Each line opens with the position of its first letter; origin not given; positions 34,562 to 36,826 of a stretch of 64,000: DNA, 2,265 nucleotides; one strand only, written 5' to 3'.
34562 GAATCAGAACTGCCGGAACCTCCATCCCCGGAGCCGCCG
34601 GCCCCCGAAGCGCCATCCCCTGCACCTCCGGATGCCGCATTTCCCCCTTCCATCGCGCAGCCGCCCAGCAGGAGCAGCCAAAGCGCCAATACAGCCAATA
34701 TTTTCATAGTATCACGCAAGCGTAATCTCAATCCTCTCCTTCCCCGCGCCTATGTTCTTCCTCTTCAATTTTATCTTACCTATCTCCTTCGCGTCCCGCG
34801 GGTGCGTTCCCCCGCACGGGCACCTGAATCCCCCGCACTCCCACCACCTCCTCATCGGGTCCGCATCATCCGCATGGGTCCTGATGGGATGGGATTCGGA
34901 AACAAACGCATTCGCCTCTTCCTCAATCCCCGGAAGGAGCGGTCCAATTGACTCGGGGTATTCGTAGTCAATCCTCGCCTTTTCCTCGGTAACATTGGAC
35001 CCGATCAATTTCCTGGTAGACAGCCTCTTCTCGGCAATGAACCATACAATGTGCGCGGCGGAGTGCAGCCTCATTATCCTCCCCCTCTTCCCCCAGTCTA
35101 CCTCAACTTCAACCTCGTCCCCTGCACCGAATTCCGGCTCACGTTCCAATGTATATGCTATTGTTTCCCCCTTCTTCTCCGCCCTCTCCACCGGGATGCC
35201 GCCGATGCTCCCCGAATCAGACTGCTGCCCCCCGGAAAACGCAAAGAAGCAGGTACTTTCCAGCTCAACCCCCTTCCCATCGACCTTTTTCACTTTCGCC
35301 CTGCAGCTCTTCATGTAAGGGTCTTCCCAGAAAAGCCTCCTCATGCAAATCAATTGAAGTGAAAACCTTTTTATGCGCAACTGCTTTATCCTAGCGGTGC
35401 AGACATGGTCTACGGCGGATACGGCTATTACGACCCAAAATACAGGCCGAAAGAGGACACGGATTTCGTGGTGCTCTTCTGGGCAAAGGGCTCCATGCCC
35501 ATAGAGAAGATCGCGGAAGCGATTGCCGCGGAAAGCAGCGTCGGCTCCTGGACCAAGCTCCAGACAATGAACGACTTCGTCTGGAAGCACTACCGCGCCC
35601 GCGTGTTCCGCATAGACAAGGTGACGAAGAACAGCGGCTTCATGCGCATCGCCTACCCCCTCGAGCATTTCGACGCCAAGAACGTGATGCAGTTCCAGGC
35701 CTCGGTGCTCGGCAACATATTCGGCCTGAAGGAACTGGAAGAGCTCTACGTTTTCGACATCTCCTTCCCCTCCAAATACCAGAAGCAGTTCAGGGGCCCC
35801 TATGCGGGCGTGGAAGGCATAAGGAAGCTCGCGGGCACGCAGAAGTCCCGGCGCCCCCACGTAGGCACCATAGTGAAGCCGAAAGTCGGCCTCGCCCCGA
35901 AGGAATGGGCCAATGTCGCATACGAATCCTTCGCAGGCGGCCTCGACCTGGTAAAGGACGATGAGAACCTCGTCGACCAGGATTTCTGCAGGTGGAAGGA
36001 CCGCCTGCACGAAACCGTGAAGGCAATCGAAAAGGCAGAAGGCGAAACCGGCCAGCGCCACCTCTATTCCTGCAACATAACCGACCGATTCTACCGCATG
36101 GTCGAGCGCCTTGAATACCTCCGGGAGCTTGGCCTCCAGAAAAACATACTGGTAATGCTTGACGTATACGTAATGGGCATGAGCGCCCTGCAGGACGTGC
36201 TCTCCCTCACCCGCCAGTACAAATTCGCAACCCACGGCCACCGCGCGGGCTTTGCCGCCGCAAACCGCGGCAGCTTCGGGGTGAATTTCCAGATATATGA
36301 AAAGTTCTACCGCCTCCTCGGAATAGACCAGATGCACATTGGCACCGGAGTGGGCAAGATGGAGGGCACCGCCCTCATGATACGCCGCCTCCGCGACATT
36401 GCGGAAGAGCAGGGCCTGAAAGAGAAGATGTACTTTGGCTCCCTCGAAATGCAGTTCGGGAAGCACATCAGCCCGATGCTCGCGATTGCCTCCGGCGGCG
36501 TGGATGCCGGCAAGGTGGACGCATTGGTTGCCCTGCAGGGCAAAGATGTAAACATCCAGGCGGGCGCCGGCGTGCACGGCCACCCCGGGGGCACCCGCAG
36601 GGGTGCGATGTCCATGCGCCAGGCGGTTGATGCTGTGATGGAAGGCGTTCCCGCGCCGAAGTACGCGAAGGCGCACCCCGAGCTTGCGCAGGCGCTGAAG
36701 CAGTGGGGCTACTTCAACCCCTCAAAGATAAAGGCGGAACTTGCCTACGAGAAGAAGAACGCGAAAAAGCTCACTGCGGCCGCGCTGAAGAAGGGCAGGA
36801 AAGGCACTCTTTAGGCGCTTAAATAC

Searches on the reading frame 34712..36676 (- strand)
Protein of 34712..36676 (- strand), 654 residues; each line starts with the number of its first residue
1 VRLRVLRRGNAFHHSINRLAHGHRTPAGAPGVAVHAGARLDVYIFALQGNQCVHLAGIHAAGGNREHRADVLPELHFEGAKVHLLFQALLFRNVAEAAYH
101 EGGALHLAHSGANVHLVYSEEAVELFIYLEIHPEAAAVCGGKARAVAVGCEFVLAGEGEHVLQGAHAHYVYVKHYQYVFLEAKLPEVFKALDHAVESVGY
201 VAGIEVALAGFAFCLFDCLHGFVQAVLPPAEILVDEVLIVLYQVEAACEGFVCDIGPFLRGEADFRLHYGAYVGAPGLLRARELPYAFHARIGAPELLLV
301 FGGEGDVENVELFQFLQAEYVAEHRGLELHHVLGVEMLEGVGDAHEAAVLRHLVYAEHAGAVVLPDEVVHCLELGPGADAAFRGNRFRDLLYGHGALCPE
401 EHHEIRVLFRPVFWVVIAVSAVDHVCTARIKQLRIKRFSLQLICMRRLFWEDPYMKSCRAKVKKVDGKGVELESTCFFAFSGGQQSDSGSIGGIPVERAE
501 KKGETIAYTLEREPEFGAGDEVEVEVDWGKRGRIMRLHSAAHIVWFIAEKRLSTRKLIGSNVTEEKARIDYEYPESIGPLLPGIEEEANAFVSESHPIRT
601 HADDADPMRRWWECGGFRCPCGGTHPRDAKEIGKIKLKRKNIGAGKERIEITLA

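Call 58: search_protein_families(library=pfam, proteins=[window:34712-36676:-], max_evalue=0.00001)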
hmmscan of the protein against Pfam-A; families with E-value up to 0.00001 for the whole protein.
window:34712-36676:- (654 aa): 1 family
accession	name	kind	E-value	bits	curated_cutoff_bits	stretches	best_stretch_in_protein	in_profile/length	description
PF07973.19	tRNA_SAD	-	7.6e-07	29.5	24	1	613-650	5-44/44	Threonyl and Alanyl tRNA synthetase second additional domain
